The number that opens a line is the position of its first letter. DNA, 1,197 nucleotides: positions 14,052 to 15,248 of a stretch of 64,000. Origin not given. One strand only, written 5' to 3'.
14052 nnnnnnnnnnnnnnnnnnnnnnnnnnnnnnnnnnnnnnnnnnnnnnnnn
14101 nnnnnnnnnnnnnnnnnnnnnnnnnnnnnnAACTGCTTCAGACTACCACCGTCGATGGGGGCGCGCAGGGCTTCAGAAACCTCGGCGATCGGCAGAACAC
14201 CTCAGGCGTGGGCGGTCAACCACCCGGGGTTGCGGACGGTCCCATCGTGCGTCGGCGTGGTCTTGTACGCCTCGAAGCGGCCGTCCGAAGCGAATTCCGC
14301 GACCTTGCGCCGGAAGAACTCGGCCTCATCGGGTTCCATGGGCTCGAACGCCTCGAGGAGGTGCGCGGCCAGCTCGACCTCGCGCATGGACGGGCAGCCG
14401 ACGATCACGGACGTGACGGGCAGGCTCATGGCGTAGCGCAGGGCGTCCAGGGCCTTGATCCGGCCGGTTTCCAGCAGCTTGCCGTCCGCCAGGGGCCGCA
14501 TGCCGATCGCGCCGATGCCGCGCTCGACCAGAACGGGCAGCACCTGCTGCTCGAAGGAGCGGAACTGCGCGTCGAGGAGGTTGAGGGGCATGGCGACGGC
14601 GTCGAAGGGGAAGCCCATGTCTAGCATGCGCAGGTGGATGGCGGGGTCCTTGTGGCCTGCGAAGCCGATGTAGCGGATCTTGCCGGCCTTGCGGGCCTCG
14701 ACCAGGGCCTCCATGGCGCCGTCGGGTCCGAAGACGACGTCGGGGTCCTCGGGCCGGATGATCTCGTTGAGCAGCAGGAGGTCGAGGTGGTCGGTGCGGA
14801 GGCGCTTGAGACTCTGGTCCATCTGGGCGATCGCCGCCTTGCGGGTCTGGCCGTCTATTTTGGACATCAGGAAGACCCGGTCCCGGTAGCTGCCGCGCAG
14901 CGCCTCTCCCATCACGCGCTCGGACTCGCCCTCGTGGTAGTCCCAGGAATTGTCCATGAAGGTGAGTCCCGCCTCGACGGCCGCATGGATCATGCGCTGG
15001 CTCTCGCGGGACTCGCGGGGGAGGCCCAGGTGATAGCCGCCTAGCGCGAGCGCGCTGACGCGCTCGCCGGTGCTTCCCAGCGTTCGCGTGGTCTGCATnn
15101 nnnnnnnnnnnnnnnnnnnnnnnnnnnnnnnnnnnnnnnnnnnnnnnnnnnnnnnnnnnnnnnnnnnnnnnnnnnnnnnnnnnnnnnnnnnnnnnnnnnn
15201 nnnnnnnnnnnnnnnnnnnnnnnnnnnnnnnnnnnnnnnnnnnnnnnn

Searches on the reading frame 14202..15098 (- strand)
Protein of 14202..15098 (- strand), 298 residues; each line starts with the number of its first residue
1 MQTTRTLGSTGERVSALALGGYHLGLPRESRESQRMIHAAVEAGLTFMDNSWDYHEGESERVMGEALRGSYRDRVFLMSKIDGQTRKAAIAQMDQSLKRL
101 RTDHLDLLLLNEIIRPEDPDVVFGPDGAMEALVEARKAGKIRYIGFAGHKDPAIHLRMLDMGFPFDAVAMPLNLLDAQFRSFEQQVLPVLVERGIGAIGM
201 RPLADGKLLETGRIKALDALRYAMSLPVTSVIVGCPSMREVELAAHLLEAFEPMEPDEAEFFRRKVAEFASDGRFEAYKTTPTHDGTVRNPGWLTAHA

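Call 48: search_protein_families(library=pfam, proteins=[window:14202-15098:-], max_evalue=0.00001)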
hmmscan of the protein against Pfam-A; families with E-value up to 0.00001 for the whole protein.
window:14202-15098:- (298 aa): 1 family
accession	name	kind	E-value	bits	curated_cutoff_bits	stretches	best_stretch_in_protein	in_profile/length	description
PF00248.27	Aldo_ket_red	-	7.3e-33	114.3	24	1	17-211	2-200/291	Aldo/keto reductase family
